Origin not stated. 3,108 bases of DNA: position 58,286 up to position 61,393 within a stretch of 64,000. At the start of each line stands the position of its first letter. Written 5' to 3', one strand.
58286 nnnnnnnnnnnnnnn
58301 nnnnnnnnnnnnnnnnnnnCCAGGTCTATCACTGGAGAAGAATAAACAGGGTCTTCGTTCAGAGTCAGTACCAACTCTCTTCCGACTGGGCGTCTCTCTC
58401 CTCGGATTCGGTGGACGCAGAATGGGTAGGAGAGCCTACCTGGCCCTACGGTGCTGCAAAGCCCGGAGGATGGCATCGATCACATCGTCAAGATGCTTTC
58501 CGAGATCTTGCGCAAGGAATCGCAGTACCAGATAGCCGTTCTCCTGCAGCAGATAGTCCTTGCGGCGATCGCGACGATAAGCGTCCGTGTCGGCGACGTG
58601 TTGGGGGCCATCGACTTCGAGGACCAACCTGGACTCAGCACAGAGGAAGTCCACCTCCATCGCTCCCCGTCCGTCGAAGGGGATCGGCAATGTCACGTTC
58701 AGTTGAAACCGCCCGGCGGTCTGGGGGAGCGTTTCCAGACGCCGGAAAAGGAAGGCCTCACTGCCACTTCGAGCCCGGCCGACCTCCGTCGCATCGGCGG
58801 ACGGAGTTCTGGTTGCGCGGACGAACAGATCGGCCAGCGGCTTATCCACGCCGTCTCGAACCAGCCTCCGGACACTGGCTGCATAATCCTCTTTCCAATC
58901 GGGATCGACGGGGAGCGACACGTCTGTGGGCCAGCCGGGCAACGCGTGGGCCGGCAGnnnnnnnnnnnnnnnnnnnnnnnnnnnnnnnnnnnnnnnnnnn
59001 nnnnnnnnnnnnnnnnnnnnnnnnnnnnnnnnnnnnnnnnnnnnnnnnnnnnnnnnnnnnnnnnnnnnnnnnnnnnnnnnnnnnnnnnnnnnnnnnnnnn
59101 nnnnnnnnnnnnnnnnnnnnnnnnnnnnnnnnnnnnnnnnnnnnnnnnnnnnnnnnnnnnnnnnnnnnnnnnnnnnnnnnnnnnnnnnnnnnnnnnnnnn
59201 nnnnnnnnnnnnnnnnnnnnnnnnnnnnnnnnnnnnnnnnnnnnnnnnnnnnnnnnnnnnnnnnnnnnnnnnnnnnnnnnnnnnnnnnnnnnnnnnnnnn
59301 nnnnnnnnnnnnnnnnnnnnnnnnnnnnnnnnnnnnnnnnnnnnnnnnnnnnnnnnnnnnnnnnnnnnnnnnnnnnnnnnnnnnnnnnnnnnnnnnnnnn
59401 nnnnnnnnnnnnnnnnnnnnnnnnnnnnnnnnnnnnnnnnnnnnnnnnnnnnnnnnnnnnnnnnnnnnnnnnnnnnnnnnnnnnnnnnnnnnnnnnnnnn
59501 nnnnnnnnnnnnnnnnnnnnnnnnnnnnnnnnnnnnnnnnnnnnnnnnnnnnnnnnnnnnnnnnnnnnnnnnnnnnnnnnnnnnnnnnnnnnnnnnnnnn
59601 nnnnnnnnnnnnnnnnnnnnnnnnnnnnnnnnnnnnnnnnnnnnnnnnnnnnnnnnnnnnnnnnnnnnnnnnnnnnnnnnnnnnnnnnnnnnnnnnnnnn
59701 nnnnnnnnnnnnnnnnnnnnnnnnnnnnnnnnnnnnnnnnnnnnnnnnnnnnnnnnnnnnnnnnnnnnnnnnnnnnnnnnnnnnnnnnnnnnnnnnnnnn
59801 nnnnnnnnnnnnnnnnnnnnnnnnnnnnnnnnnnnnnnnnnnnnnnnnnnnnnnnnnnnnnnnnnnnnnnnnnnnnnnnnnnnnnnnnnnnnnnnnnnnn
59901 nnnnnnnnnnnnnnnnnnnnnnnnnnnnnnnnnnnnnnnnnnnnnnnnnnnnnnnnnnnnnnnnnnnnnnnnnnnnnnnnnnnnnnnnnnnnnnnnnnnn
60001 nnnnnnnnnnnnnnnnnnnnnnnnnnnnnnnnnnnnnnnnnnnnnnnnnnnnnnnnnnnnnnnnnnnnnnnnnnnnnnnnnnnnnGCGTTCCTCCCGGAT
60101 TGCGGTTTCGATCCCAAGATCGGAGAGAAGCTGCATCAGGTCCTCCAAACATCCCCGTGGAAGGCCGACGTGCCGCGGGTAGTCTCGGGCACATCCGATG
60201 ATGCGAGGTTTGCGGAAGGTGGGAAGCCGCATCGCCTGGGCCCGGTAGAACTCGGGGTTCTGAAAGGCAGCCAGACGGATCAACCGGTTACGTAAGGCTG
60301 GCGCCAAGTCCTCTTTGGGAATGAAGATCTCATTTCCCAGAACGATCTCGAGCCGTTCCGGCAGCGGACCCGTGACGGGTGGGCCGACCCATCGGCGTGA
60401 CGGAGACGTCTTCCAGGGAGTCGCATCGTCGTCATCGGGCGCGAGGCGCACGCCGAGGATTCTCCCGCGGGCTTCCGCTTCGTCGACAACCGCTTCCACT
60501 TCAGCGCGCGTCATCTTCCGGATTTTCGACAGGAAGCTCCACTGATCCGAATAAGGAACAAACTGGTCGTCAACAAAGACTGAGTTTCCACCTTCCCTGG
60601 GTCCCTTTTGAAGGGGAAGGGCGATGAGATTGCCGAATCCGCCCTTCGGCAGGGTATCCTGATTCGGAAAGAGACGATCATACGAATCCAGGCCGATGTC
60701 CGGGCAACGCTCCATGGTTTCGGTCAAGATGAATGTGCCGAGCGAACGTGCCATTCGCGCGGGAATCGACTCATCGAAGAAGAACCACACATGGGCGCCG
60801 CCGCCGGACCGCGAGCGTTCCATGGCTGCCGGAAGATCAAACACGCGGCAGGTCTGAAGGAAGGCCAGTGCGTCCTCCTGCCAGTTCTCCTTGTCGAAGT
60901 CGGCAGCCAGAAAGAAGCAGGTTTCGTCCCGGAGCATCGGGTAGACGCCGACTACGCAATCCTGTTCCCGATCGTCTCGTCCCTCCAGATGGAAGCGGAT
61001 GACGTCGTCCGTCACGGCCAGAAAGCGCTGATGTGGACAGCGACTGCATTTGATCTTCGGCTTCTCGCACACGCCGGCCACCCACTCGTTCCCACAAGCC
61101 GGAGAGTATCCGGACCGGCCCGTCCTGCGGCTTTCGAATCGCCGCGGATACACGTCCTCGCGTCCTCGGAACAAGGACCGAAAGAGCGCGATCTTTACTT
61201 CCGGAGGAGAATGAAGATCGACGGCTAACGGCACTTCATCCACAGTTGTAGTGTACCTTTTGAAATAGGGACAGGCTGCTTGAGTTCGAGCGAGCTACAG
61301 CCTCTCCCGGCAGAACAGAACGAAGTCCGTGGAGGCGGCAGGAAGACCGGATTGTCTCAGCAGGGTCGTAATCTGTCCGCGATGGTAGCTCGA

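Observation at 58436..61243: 935-aa fusion of Zn-ribbon, AEP primase-polymerase, XPB/Rad25-like SF2 helicase and DUF559 endonuclease, next to DinB_2, VapBC and repeat arrays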

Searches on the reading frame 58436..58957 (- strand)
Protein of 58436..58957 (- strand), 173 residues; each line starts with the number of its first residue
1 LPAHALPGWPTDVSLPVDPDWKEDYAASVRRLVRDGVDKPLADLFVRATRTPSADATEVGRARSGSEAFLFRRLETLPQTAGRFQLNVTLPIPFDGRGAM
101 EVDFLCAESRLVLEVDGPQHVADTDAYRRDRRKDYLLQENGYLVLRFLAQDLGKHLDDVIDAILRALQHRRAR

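Call 65: search_protein_families(library=pfam, proteins=[window:58436-58957:-], max_evalue=0.01)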
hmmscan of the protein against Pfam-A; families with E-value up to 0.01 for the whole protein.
window:58436-58957:- (173 aa): 2 families
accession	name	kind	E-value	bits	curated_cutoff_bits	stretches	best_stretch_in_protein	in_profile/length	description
PF04480.18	DUF559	-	2.1e-14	53.7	20.6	1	101-168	45-109/109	Protein of unknown function (DUF559)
PF18741.7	MTES_1575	-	0.00029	21.3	38.2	1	99-167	24-96/96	REase_MTES_1575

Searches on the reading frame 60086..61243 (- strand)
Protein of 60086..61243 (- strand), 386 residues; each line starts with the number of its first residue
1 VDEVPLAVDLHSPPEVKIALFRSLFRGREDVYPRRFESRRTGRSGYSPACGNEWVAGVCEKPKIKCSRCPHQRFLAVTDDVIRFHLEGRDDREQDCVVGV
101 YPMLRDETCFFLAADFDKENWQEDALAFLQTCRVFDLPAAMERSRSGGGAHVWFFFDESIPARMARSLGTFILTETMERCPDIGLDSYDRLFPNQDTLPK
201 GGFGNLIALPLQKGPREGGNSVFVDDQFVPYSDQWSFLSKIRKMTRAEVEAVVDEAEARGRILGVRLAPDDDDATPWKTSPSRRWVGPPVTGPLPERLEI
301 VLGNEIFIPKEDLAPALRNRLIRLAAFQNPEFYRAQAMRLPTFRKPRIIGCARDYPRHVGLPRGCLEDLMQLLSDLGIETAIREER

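Call 48: search_protein_representatives(protein=window:60086-61243:-)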
Query: 386 residues. Proteins with E-value up to 0.001 (for the whole library): 9000; up to 1e-10: 5445; up to 1e-30: 1782. The best 150 are listed.
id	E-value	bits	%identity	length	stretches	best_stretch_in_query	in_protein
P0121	3.5e-169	579.6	66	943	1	8-386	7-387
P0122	2.1e-156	537.5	61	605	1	8-380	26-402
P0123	1.6e-146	505.0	60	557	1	9-386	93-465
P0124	1.3e-145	502.0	60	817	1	16-386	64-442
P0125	1.3e-145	501.9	65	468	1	7-352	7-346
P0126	8.5e-142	489.4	55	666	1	13-386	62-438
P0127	3.5e-141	487.4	58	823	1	12-386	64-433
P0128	2.1e-139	481.6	62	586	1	7-349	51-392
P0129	5.6e-139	480.1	55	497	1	11-386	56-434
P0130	2.2e-129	448.5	54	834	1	16-382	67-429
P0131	7.4e-129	446.8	65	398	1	19-311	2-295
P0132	2.1e-128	445.3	55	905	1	16-385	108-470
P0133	1.1e-126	439.6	54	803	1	8-386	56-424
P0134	8.9e-125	433.4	53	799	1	17-386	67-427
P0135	2.6e-120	418.6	52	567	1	14-386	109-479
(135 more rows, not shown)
